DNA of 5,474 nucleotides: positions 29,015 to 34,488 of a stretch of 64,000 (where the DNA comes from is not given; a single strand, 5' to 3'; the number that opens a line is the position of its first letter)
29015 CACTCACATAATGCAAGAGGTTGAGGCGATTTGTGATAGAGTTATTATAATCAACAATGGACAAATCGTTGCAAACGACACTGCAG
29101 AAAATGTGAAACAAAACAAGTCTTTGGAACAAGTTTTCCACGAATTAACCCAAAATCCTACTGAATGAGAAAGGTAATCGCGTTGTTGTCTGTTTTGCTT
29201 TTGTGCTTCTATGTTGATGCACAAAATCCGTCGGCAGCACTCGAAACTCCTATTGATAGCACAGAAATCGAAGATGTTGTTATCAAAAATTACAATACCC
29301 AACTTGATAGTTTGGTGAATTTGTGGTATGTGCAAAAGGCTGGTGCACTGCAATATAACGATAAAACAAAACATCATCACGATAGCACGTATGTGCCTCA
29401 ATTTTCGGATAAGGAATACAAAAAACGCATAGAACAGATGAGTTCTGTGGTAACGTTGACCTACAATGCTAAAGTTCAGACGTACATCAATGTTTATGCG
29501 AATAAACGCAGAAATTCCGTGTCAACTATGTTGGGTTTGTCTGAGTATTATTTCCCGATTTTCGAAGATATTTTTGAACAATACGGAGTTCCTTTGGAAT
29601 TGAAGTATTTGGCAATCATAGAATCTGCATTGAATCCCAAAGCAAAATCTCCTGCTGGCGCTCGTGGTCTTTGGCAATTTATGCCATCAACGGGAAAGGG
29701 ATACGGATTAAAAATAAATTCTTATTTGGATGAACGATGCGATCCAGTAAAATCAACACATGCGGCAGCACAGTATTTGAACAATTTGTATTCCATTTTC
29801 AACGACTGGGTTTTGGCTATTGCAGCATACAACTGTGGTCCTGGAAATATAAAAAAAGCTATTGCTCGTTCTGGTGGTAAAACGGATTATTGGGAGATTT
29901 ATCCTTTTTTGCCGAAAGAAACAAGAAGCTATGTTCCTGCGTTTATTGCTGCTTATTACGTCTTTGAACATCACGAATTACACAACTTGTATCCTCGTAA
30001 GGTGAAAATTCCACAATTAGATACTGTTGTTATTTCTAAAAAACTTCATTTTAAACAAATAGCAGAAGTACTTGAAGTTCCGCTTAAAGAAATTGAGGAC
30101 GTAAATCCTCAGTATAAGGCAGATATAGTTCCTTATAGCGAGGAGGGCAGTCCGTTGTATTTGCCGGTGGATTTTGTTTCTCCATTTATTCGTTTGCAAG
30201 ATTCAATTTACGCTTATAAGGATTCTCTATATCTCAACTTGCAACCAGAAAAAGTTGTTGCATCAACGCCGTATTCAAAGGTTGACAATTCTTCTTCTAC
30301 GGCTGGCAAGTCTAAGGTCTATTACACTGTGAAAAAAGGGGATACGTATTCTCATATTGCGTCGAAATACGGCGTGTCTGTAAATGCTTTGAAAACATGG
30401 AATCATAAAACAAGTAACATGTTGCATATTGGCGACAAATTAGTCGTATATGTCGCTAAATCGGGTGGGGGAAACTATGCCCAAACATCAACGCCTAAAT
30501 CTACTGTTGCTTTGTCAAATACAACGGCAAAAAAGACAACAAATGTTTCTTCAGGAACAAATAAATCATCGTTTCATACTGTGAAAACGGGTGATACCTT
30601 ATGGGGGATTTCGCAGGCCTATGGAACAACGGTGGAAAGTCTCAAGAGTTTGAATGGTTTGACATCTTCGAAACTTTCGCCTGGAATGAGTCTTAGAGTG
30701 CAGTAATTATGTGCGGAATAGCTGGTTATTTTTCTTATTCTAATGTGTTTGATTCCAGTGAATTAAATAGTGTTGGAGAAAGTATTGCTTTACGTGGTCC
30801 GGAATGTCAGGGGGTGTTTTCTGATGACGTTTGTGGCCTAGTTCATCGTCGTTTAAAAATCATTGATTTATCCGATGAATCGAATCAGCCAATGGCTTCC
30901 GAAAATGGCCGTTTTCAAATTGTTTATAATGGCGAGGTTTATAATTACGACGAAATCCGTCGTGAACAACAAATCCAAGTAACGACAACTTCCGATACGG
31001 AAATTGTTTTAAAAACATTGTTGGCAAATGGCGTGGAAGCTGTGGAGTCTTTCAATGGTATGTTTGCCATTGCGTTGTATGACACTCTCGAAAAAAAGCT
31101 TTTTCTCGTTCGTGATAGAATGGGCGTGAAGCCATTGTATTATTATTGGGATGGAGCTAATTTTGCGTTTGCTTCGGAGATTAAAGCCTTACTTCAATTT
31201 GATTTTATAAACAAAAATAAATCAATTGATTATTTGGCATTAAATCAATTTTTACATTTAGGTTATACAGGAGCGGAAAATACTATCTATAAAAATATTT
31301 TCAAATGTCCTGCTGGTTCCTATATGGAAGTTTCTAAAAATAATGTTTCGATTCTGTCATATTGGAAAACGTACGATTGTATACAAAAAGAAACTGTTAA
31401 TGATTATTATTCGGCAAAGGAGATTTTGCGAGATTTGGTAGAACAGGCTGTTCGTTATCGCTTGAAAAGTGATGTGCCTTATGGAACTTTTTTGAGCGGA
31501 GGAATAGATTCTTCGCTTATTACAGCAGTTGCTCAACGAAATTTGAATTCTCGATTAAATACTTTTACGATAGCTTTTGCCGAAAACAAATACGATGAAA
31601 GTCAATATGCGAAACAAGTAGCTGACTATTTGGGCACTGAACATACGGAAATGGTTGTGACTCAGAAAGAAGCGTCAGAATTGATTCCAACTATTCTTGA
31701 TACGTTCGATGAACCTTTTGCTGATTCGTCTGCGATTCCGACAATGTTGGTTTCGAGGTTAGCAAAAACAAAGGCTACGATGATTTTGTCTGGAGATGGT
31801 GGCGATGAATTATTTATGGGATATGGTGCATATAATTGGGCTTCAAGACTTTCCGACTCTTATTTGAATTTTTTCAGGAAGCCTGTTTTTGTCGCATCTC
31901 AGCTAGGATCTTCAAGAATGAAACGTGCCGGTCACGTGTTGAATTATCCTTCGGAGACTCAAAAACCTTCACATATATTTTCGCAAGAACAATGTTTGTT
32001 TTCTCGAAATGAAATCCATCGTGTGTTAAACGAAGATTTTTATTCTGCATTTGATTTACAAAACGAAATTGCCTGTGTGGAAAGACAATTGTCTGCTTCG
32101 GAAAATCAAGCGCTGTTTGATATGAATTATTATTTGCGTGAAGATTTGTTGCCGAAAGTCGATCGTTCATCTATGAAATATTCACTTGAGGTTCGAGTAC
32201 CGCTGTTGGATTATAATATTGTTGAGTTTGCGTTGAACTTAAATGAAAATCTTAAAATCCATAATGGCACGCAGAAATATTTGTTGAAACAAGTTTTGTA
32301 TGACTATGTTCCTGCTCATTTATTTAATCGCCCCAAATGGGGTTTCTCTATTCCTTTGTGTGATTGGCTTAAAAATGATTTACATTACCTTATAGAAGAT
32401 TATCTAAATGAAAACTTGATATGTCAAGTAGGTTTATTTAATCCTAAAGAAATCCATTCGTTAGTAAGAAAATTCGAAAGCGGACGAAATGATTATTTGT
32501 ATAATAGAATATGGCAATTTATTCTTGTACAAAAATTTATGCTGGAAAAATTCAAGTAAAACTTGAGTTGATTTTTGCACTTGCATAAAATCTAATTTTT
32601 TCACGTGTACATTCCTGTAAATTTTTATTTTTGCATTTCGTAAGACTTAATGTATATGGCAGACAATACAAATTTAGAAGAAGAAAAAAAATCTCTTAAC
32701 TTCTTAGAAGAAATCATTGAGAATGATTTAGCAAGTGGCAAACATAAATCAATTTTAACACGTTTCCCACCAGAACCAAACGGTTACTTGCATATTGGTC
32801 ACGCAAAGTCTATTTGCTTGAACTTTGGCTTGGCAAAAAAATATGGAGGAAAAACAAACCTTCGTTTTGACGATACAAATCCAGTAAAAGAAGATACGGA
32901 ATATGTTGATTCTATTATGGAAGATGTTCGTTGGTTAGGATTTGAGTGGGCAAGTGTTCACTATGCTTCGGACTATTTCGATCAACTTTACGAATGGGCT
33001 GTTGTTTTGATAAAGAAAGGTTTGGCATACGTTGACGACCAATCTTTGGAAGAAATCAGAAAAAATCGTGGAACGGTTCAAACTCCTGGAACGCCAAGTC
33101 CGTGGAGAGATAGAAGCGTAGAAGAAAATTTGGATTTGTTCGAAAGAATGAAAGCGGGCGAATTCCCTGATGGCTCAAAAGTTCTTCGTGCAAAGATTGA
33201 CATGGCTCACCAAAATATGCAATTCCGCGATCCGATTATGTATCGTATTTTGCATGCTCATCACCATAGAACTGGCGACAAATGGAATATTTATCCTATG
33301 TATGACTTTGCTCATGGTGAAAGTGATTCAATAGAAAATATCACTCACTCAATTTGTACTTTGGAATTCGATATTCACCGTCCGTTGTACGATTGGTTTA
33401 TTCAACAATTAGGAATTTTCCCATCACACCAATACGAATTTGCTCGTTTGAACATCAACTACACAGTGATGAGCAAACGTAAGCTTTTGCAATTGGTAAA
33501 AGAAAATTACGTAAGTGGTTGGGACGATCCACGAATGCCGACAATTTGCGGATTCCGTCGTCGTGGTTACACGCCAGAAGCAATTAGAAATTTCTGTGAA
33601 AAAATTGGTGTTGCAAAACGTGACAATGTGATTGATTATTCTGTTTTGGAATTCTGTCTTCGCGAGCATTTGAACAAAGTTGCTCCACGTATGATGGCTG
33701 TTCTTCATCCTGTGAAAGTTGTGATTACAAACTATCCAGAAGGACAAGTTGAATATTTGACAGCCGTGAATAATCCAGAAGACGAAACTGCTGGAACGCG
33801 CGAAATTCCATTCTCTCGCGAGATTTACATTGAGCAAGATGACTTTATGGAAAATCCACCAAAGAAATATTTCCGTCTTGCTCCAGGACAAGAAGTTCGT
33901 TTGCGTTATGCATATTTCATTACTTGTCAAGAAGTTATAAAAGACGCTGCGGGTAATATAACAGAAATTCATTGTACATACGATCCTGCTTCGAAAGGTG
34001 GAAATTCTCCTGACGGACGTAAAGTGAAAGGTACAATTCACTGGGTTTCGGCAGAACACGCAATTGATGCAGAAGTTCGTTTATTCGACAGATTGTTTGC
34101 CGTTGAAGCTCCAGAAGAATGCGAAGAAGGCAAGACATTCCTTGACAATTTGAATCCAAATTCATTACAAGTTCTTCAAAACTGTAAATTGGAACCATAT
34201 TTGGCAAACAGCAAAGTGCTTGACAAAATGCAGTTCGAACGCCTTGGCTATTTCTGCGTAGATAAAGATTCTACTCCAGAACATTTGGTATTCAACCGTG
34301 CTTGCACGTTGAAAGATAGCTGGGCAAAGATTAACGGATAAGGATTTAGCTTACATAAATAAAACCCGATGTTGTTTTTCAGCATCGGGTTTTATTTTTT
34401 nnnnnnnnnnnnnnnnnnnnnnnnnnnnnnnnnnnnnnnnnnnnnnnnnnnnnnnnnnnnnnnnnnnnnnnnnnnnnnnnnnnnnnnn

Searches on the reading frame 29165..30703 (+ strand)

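Call 16: search_protein_families(library=ncbifam, proteins=[window:29165-30703:+], max_evalue=0.00001)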
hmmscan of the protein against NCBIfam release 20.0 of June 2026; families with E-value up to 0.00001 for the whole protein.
window:29165-30703:+ (513 aa): 16 families
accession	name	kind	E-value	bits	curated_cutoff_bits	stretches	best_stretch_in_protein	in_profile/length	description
NF008050.0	PRK10783.1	equivalog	1.9e-61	207.8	508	2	62-433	41-392/457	murein transglycosylase D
NF008631.0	PRK11619.1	equivalog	3e-17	62.3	536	1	149-271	500-627/644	murein transglycosylase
NF004974.0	PRK06347.1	equivalog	7.5e-17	61.5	701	1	371-511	393-522/592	1,4-beta-N-acetylmuramoylhydrolase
NF042931.1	SAG1386_EF1546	equivalog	2e-16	60.4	80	2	371-426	96-155/158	SAG1386/EF1546 family surface-associated protein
NF010495.0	PRK13914.1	equivalog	1.3e-15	57.4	647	1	461-512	19-71/481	invasion associated endopeptidase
NF047373.1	BB0259_flg_lyt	exception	2.4e-13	49.8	234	1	134-263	553-684/705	flagellar assembly lytic transglycosylase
NF047755.1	LIC_10271_M23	exception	7.7e-13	48.7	180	1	379-436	19-77/207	LIC_10271 family cell wall hydrolase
TIGR02899.1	spore_safA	subfamily_domain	4.2e-12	45.8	67.85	0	389-418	1-30/44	SafA/ExsA family spore coat assembly protein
NF041208.1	celldiv_DipM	equivalog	1.2e-11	44.5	740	1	363-448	162-248/419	cell division endopeptidase DipM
NF040883.1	amid_act_ActS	equivalog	1.1e-10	41.3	375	0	454-501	21-66/242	amidase activator ActS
NF008112.0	PRK10859.1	equivalog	2.3e-10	39.6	354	1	121-232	278-393/483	membrane-bound lytic murein transglycosylase MltF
NF010723.1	PRK14125.1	equivalog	1.8e-09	37.4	60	0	462-512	26-84/87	cell division suppressor protein YneA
NF008399.0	PRK11198.1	equivalog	1.2e-08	35.5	134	0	442-488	65-116/149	peptidoglycan-binding protein LysM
NF052398.1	Agg_Promo_Fact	equivalog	2.4e-07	31.1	170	0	378-461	23-106/202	aggregation-promoting factor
NF050804.1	CellDivDipMCaul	equivalog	3.1e-07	29.6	900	0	360-426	285-351/634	cell division endopeptidase DipM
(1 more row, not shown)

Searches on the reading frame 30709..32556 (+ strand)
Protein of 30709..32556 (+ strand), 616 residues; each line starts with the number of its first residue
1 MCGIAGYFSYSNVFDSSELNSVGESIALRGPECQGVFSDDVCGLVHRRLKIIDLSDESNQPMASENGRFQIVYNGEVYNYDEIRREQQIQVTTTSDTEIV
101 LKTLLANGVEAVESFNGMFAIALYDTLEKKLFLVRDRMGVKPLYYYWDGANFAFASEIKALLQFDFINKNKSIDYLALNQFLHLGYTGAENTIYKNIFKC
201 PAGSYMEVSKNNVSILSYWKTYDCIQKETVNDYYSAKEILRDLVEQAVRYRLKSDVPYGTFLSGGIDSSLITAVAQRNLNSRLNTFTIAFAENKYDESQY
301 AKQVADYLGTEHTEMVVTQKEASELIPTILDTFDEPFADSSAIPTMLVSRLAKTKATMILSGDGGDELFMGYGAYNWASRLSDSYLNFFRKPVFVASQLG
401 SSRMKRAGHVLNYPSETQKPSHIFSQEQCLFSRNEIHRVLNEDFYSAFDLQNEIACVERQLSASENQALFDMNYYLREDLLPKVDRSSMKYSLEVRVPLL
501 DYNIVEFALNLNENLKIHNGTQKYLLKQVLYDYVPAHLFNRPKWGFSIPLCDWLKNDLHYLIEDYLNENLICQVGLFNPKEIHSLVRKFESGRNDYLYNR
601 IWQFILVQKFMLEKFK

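Call 16: search_protein_families(library=ncbifam, proteins=[window:30709-32556:+], max_evalue=0.00001)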
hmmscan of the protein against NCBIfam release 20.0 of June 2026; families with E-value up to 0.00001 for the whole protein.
window:30709-32556:+ (616 aa): 8 families
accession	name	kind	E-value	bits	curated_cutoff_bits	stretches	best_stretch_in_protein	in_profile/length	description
TIGR03108.1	eps_aminotran_1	hypoth_equivalog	3.2e-143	478.7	816.9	1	1-611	1-625/628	XrtA/PEP-CTERM system amidotransferase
TIGR01536.1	asn_synth_AEB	equivalog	1e-137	460.3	267.1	1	2-546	1-517/517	asparagine synthase (glutamine-hydrolyzing)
TIGR03104.1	trio_amidotrans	equivalog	1.6e-100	337.1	570.1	2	1-388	1-396/589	N-acetylglutaminylglutamine amidotransferase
NF006949.0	PRK09431.1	equivalog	1.2e-89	301.4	499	3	1-163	1-167/554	asparagine synthase B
NF033535.1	lass_lactam_cya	exception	2.5e-75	254.4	525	2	1-369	1-376/668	lasso peptide isopeptide bond-forming cyclase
NF033561.1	macrolact_Ik_Al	subfamily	3.8e-21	75.3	300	1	99-370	61-332/561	albusnodin/ikarugamycin family macrolactam cyclase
TIGR01134.1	purF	equivalog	2.8e-09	36.9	350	1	56-167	81-206/432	amidophosphoribosyltransferase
TIGR00552.1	nadE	equivalog_domain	8.9e-06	25.1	63.65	0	236-324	5-93/251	NAD(+) synthase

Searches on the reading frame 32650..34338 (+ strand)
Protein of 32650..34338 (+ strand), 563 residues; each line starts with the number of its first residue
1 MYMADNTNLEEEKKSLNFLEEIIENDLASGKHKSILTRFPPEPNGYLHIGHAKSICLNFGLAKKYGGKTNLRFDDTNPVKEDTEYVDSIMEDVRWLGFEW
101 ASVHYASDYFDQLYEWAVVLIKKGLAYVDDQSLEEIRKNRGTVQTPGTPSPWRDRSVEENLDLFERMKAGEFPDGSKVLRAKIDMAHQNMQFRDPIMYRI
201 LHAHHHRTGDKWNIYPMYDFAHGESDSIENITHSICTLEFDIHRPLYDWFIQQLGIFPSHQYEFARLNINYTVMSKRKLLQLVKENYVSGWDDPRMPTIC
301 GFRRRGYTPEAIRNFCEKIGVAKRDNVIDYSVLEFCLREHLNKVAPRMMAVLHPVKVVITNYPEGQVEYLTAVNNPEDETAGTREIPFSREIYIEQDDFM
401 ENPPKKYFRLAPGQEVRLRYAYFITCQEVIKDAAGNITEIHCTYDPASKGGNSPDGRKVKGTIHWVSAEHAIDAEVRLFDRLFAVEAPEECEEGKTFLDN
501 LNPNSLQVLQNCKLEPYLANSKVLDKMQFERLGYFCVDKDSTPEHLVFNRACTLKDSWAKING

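Call 16: search_protein_families(library=ncbifam, proteins=[window:32650-34338:+], max_evalue=0.00001)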
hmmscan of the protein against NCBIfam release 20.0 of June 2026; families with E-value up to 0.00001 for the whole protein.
window:32650-34338:+ (563 aa): 8 families
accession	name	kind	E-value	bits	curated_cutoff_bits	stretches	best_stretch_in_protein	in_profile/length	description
NF011291.0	PRK14703.1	equivalog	7.8e-267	887.5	681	1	11-560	8-558/769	glutamine--tRNA ligase/YqeY domain fusion protein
TIGR00440.1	glnS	equivalog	3e-229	762.3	425.8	1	36-560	2-524/524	glutamine--tRNA ligase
TIGR00463.1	gltX_arch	equivalog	1.4e-115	387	401.75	1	8-543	70-551/560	glutamate--tRNA ligase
NF003169.0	PRK04156.1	equivalog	1.4e-93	314.4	516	1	20-542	87-557/567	glutamate--tRNA ligase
TIGR00464.1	gltX_bact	equivalog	6.7e-22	78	289.95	1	35-325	2-277/470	glutamate--tRNA ligase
NF004315.1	PRK05710.1-4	equivalog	3.2e-18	66.1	250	1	37-151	1-116/274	tRNA glutamyl-Q(34) synthetase GluQRS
NF004314.0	PRK05710.1-3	equivalog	7.6e-13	48.5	256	1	33-210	5-164/297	tRNA glutamyl-Q(34) synthetase GluQRS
TIGR03838.1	queuosine_YadB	equivalog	3.5e-10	39.7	276.7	1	37-154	3-107/272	tRNA glutamyl-Q(34) synthetase GluQRS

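Call 54: list_cluster_members(proteins=[window:32650-34338:+, window:54662-56101:+, window:46590-48698:-, window:20360-21841:-, window:30709-32556:+, window:58466-60043:-])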
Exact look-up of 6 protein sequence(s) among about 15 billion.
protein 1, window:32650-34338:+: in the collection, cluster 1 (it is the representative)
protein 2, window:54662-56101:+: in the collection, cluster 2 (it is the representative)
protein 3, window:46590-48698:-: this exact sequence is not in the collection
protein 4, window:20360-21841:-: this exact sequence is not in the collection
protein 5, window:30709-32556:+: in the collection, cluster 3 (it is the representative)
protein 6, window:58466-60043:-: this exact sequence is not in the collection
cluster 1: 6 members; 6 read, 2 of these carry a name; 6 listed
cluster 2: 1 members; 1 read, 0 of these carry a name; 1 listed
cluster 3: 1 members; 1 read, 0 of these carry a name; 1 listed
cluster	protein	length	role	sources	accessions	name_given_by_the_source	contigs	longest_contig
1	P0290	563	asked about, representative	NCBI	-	-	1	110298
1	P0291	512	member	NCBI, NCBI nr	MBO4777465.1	MAG: glutamine--tRNA ligase/YqeY domain fusion protein, partial [Bacteroidales bacterium] | glutamine--tRNA ligase/YqeY domain fusion protein [Bacteroidales bacterium]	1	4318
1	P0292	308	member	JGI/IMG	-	glutaminyl-tRNA synthetase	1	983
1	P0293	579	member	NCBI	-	-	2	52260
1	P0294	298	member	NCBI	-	-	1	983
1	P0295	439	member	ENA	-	-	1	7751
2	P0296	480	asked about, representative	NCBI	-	-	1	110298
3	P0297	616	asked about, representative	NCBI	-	-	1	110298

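Call 55: find_encoding_contigs(protein=P0293, flank=10000, max_places=3)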
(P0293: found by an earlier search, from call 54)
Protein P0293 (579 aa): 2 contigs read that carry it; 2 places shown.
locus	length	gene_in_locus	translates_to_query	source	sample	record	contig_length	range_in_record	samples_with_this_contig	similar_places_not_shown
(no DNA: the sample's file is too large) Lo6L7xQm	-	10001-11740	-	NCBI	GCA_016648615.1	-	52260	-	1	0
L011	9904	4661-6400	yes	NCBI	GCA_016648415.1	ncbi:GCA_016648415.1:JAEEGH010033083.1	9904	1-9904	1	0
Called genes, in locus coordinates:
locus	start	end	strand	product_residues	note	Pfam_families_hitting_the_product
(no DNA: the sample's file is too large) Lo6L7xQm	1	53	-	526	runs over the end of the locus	PF02874:ATP-synt_ab_N, PF00006:ATP-synt_ab, PF00306:ATP-synt_ab_C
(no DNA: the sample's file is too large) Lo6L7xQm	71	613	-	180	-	PF00213:OSCP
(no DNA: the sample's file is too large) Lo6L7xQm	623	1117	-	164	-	PF00430:ATP-synt_B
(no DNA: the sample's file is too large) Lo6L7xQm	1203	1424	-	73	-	PF00137:ATP-synt_C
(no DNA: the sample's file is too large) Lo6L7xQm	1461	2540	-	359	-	PF28541:DUF8433, PF00119:ATP-synt_A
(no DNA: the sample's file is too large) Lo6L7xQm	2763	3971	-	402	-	PF14253:AbiH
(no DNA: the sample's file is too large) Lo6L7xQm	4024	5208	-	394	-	PF01170:UPF0020 (faint), PF01555:N6_N4_Mtase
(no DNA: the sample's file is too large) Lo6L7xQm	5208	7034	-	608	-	PF09491:RE_AlwI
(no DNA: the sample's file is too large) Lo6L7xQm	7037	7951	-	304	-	PF02086:MethyltransfD12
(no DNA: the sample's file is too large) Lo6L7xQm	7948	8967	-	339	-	PF02086:MethyltransfD12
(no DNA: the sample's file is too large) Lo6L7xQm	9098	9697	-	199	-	-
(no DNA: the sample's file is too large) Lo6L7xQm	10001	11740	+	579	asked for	PF00749:tRNA-synt_1c, PF03950:tRNA-synt_1c_C, PF20974:tRNA-synt_1c_C2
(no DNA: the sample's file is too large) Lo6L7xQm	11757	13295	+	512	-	PF00749:tRNA-synt_1c, PF19269:Anticodon_2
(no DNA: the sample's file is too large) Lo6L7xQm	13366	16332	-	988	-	PF13715:CarbopepD_reg_2, PF07715:Plug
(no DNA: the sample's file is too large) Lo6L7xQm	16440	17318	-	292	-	PF02661:Fic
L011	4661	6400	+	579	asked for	PF00749:tRNA-synt_1c, PF03950:tRNA-synt_1c_C, PF20974:tRNA-synt_1c_C2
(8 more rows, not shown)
